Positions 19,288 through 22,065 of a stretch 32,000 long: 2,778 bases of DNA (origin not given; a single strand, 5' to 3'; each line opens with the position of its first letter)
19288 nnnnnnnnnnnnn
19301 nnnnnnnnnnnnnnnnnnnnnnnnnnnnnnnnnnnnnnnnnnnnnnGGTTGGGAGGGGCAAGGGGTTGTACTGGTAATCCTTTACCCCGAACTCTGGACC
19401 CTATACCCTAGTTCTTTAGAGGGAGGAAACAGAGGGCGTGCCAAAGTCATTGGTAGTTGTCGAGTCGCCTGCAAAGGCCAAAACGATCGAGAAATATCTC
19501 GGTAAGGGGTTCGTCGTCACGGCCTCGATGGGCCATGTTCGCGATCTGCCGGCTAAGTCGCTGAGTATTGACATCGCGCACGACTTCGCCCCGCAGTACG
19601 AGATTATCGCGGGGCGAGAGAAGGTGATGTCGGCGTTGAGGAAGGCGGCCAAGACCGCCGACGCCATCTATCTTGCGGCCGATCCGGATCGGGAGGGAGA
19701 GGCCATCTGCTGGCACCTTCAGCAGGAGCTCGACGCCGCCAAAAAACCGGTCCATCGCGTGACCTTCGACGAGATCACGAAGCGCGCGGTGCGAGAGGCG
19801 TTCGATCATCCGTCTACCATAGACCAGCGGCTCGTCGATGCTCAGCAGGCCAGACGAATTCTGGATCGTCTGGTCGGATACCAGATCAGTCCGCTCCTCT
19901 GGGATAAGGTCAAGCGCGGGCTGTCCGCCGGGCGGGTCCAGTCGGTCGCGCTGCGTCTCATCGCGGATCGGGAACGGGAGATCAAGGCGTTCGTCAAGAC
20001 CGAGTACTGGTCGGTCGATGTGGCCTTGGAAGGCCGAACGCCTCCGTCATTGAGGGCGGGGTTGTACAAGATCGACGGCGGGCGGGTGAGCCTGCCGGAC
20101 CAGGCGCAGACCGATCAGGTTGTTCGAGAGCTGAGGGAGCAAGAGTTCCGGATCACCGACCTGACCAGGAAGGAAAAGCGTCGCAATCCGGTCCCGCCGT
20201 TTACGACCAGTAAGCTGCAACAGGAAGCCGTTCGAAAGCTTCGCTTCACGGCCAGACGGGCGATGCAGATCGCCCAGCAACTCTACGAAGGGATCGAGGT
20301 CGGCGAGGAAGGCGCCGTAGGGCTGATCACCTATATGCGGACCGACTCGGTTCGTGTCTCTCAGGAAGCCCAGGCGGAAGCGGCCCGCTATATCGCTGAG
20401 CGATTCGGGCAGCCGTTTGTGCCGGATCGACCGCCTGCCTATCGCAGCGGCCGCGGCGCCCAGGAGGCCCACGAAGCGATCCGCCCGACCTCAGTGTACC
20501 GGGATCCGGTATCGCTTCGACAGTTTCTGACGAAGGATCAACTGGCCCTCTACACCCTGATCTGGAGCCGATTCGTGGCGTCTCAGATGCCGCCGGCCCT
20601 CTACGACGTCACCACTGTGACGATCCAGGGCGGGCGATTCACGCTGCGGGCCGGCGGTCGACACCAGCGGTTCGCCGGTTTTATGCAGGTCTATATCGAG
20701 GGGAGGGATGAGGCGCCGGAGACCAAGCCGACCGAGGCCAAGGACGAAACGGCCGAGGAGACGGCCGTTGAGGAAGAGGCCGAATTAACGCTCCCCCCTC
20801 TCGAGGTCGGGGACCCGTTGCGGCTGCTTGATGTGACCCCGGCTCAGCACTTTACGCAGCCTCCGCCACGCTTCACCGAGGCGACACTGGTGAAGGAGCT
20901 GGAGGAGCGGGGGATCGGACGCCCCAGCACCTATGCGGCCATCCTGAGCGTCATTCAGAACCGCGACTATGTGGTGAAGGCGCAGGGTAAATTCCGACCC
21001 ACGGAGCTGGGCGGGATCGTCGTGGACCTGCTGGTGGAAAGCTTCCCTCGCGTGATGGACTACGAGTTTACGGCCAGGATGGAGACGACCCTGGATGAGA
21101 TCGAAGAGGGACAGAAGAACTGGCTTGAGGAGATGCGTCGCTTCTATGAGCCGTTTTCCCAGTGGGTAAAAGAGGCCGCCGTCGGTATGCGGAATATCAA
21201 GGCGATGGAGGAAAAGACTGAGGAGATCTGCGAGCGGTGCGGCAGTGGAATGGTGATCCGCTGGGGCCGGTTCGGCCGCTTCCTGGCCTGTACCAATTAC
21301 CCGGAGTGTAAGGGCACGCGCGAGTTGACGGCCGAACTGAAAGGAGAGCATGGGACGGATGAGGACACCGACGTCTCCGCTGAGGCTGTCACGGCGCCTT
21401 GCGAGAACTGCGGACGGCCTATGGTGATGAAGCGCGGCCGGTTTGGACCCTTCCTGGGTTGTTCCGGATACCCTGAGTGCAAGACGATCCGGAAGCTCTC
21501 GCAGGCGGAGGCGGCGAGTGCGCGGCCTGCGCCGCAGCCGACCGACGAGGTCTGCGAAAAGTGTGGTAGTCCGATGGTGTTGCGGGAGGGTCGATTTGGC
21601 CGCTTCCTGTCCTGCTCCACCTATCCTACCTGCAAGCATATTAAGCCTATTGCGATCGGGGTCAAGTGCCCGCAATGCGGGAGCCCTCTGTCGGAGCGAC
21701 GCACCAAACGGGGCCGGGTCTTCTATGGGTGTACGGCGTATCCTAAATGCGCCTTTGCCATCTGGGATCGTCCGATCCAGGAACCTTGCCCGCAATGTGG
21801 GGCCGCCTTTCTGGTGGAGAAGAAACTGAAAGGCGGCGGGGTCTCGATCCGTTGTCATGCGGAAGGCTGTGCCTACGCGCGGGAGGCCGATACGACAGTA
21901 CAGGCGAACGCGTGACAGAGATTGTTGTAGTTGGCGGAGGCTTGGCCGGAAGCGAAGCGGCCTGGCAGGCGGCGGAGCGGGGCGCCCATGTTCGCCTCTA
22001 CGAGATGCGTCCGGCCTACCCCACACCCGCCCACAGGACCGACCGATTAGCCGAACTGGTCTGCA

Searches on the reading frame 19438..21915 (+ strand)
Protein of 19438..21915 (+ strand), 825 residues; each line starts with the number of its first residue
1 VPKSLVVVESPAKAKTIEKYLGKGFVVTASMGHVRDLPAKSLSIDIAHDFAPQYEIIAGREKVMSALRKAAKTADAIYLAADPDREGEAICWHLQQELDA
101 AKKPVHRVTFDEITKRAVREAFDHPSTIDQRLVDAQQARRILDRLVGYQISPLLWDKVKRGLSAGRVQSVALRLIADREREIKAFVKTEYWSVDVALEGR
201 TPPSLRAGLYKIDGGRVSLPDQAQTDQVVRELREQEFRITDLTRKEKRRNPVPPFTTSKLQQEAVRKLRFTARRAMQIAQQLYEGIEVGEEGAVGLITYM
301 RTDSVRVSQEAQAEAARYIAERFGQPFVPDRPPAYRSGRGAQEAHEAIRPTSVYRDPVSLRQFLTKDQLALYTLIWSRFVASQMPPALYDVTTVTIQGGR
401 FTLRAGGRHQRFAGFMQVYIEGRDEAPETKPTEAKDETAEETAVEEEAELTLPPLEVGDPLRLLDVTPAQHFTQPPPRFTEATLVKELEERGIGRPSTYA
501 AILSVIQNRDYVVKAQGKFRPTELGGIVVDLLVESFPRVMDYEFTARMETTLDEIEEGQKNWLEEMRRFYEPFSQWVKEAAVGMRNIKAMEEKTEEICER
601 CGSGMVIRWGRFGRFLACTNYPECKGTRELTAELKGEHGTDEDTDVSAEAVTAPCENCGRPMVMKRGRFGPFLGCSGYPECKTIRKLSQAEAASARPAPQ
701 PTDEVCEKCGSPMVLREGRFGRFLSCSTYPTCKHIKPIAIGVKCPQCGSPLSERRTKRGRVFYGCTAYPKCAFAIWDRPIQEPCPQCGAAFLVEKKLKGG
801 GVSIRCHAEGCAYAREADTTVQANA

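Call 8: search_protein_families(library=ncbifam, proteins=[window:19438-21915:+], max_evalue=0.00001)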
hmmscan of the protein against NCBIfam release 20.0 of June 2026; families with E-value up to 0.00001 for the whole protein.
window:19438-21915:+ (825 aa): 12 families
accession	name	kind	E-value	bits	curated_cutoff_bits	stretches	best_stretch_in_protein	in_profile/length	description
TIGR01051.1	topA_bact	equivalog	1.5e-254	846.8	456.4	2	5-630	1-631/632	type I DNA topoisomerase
NF004966.0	PRK06319.1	equivalog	7.4e-224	745.5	868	4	1-580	1-580/862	DNA topoisomerase I/SWI domain fusion protein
NF006451.0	PRK08780.1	equivalog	3.7e-212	707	1265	1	1-619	1-615/824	DNA topoisomerase I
TIGR01054.1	rgy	equivalog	1.1e-91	308.1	471.7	1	58-571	703-1167/1172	reverse gyrase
TIGR01057.1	topA_arch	equivalog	3.3e-84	283.3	458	1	22-624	37-618/618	DNA topoisomerase I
NF005555.0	PRK07220.1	equivalog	3.6e-76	257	635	2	60-627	84-622/740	DNA topoisomerase I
NF005829.0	PRK07726.1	subfamily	7.5e-72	243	597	1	54-632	73-646/669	DNA topoisomerase 3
NF004438.0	PRK05776.1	equivalog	2.7e-62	210.9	793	1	22-579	48-581/677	DNA topoisomerase I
NF011532.0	PRK14973.1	equivalog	3.6e-61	207.1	930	1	61-628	84-621/936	DNA topoisomerase I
TIGR01056.1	topB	subfamily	7e-56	190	515.75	1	64-629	85-645/706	DNA topoisomerase III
NF006032.0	PRK08173.1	equivalog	1.2e-33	115.8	1058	1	57-602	78-631/863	DNA topoisomerase III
NF011313.0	PRK14724.1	equivalog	1.4e-21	76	1088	1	64-306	89-343/988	DNA topoisomerase III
